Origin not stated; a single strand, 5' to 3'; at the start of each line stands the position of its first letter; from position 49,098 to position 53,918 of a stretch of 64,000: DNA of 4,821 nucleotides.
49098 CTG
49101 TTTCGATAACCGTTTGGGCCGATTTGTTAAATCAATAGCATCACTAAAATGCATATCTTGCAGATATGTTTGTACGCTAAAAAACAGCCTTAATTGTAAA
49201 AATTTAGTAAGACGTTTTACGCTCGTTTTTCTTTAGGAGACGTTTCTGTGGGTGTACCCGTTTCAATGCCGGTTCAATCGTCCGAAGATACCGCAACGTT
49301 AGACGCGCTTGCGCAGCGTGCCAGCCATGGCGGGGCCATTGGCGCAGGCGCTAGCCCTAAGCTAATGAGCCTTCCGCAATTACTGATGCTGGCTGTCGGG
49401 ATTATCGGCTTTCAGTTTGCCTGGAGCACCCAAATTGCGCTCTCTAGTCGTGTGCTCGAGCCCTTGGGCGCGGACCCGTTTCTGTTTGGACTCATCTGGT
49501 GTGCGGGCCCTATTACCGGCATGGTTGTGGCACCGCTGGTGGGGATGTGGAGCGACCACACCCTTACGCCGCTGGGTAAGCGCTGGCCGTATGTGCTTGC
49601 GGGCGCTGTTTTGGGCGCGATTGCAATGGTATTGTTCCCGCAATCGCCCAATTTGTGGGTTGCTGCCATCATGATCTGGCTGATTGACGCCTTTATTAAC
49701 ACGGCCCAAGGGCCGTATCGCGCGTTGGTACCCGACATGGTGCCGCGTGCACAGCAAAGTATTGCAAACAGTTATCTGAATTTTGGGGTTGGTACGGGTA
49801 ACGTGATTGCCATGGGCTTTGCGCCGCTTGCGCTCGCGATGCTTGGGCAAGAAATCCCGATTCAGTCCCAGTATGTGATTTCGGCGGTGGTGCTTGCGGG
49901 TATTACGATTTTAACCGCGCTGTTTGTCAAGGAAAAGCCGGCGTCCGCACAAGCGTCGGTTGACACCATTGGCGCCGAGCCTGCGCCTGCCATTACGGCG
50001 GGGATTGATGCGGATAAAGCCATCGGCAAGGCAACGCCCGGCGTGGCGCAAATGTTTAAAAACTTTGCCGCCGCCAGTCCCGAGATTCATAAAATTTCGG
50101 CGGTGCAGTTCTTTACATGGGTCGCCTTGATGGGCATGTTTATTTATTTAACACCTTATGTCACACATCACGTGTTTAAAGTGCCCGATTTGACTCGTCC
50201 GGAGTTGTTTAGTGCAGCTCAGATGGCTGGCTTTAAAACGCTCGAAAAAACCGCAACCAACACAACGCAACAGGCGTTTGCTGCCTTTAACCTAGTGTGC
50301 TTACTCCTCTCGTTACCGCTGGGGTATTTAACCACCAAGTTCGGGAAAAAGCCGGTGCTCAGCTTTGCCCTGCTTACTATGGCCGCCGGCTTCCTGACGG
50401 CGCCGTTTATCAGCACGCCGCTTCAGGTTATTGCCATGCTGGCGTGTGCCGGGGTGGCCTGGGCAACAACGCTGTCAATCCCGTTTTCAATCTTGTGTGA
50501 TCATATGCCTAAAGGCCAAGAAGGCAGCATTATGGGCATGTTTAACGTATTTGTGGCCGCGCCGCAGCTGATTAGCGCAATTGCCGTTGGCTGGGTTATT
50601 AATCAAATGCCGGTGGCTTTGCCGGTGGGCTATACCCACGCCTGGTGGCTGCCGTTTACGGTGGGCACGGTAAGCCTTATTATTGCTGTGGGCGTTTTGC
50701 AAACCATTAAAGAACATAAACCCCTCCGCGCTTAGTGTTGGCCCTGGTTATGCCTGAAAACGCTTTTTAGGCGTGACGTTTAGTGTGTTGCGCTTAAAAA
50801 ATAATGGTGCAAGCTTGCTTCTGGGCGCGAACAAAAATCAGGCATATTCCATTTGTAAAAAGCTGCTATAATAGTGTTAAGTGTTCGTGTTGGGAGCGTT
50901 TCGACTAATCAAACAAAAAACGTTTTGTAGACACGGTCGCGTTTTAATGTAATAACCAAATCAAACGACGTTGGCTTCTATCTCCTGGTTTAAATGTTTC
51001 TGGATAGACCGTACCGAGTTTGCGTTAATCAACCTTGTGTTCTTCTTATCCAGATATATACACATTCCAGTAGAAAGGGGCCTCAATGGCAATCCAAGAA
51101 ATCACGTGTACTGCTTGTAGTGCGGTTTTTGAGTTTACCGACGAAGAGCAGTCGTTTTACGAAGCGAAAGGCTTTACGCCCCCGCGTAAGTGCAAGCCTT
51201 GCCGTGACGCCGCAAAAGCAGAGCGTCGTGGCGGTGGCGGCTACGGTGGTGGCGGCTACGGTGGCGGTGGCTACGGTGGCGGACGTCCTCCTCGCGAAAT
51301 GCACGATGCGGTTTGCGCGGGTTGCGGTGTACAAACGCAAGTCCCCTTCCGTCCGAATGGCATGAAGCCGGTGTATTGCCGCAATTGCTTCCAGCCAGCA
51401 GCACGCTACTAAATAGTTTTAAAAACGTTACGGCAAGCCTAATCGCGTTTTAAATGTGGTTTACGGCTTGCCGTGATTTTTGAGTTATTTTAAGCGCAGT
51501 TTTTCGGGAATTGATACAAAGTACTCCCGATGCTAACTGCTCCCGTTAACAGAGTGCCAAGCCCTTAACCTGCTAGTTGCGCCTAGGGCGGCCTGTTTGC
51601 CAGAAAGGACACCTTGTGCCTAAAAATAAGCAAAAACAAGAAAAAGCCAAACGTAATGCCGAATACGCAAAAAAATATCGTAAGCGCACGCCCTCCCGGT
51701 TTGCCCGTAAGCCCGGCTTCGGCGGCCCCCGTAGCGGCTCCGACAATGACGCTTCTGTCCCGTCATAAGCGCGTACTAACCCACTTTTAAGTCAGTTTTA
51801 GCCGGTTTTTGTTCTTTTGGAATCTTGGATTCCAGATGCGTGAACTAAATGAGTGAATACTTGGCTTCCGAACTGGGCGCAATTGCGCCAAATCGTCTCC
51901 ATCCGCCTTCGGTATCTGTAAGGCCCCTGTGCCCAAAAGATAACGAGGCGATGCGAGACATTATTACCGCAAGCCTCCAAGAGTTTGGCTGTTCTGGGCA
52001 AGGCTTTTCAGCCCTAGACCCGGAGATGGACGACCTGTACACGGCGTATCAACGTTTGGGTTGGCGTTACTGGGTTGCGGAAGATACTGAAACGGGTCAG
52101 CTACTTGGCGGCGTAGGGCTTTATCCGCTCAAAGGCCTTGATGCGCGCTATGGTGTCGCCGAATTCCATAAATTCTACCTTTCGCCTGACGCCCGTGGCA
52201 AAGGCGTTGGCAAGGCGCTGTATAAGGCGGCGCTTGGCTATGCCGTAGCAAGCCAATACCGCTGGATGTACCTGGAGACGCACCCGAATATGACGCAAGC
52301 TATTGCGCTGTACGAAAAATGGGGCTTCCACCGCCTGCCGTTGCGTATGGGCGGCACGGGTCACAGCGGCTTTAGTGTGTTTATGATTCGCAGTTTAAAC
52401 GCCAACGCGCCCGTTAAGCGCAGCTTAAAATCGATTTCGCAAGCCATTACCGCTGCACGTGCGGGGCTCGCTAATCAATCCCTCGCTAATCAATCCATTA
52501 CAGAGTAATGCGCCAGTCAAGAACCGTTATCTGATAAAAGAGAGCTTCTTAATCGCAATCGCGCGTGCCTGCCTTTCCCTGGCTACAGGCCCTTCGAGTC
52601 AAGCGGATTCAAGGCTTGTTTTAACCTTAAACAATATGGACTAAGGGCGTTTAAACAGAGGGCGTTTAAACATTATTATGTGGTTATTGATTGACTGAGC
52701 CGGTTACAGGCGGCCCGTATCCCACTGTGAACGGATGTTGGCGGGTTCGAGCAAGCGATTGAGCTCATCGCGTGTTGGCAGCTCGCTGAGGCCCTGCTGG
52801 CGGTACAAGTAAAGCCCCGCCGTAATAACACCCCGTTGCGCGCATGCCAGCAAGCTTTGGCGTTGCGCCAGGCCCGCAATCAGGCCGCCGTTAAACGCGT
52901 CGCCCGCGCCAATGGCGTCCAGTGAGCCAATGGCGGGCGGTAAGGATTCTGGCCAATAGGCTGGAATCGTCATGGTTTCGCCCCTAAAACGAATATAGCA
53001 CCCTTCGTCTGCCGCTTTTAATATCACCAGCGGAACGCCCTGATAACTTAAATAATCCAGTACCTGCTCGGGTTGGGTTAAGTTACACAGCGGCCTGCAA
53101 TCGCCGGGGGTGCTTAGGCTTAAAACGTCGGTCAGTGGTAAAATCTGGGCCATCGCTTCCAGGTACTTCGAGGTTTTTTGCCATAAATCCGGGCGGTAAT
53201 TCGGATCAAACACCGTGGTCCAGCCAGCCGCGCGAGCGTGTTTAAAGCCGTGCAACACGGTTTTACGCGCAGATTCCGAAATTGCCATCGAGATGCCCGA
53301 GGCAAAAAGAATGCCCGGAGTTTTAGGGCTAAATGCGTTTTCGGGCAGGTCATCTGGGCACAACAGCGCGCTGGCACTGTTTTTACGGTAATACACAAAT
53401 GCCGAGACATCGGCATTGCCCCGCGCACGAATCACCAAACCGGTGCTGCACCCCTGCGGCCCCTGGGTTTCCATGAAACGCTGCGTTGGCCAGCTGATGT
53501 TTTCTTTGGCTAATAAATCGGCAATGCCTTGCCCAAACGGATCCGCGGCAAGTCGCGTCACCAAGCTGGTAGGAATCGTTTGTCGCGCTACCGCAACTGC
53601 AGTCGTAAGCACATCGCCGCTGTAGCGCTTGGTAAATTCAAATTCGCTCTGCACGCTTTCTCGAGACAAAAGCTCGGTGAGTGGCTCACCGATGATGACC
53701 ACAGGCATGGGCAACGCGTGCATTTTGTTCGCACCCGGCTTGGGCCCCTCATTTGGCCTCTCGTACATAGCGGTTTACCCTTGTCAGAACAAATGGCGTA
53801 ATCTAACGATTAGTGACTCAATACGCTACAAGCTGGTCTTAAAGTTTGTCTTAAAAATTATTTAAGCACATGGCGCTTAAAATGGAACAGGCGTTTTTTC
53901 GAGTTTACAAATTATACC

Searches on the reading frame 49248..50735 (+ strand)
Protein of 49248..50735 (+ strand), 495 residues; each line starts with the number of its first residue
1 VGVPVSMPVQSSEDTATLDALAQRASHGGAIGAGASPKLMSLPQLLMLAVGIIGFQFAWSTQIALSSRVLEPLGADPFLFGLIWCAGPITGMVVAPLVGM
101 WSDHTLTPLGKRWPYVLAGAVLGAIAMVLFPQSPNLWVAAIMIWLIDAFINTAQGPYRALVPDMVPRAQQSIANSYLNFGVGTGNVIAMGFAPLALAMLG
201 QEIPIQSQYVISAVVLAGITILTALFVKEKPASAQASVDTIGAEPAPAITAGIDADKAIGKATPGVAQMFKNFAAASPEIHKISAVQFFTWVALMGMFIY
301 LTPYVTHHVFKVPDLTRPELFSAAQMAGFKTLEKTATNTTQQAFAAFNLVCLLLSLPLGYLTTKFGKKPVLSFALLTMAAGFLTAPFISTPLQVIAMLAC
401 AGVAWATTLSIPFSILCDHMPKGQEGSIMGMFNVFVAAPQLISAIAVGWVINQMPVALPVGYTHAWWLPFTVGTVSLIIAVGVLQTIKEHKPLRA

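Call 3: search_protein_families(library=pfam, proteins=[window:49248-50735:+], max_evalue=0.01)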
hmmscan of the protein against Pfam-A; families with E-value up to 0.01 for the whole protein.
window:49248-50735:+ (495 aa): 3 families
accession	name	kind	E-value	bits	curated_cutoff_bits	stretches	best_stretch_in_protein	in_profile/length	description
PF07690.21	MFS_1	-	3.7e-28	98.9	33.4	2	49-325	2-242/347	Major Facilitator Superfamily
PF13347.12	MFS_2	-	1.3e-10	40.9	27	1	71-232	26-198/427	MFS/sugar transport protein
PF03092.22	BT1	-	2e-07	30.6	22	1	91-295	37-226/432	BT1 family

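Call 47: search_protein_families(library=ncbifam, proteins=[window:49248-50735:+], max_evalue=0.01)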
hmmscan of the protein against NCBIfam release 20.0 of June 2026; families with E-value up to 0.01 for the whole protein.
window:49248-50735:+ (495 aa): 8 families
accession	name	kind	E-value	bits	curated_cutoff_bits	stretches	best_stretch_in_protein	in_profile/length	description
TIGR01301.1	GPH_sucrose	subfamily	6.6e-22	78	511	1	42-311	3-291/476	sucrose/proton symporter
TIGR00880.1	2_A_01_02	superfamily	3e-10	40.3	131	2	344-453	4-112/141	multidrug resistance protein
TIGR00881.1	2A0104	subfamily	9.4e-09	34.8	407.75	1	93-307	45-245/379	phosphoglycerate transporter protein PgtP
TIGR00792.1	gph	subfamily_domain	3.8e-07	29.1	231.35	1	91-230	48-197/437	glycoside-pentoside-hexuronide (GPH):cation symporter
NF040986.1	MamH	equivalog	1.4e-06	27.6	300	1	346-447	268-371/419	magnetosome biogenesis transporter MamH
TIGR00893.1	2A0114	subfamily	5.5e-06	25.6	395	1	342-491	33-173/399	D-galactonate transporter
NF047787.1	PhglyTportPgtP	equivalog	5.7e-06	25.4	750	1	115-306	96-285/451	phosphoglycerate transporter PgtP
NF012195.0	tet_MFS_H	exception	0.00025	20.2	840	1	350-442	53-144/392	tetracycline efflux MFS transporter Tet(H)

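Call 81: search_solved_structures(query=window:49248-50735:+, max_evalue=0.001)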
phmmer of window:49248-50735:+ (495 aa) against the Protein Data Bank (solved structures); distinct sequences matched with E-value up to 0.001: 3.
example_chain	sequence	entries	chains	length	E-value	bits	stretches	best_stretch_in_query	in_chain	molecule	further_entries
8bb6_A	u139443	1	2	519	4.2e-20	75.5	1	44-130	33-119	Sucrose transport protein SUC1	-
9giu_A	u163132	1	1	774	7.8e-09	38.3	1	47-233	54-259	Solute carrier family 45 member 4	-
9ghz_A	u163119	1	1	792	8.3e-09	38.2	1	47-233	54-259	Solute carrier family 45 member 4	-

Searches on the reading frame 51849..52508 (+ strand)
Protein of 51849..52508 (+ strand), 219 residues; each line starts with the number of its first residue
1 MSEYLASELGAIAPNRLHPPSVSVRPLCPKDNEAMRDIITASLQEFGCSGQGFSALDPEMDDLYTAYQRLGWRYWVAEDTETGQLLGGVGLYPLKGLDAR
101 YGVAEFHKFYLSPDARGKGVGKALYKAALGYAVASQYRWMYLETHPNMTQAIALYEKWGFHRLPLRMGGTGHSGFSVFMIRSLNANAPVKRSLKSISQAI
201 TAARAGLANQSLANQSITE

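Call 16: search_protein_families(library=pfam, proteins=[window:51849-52508:+], max_evalue=0.0001)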
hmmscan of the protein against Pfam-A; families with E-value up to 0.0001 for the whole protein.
window:51849-52508:+ (219 aa): 4 families
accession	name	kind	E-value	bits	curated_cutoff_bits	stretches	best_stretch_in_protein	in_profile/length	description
PF00583.31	Acetyltransf_1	-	6.3e-18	65.6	20.7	1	61-160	21-116/116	Acetyltransferase (GNAT) family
PF13508.13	Acetyltransf_7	-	3.8e-14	53.3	27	1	73-161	4-83/84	Acetyltransferase (GNAT) domain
PF13302.13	Acetyltransf_3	-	4.8e-08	34.2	25.4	1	25-161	5-138/138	Acetyltransferase (GNAT) domain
PF13673.13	Acetyltransf_10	-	9e-07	29.4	23.6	1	105-163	53-110/128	Acetyltransferase (GNAT) domain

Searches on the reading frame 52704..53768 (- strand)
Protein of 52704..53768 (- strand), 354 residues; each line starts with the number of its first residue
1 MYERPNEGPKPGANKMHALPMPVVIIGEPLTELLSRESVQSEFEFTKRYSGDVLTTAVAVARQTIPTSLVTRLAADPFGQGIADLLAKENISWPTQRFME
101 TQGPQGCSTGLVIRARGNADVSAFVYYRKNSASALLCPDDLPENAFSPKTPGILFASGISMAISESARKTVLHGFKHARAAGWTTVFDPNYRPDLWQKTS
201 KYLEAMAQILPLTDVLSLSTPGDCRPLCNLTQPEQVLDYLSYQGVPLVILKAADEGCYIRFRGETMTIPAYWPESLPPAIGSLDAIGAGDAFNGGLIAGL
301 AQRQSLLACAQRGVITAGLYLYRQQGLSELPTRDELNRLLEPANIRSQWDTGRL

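Call 16: search_protein_families(library=pfam, proteins=[window:52704-53768:-], max_evalue=0.0001)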
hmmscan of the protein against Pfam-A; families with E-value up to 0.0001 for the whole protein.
window:52704-53768:- (354 aa): 1 family
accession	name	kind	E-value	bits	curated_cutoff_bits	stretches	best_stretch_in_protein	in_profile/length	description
PF00294.29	PfkB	-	4e-27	95.8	25.8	1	36-327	22-296/302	pfkB family carbohydrate kinase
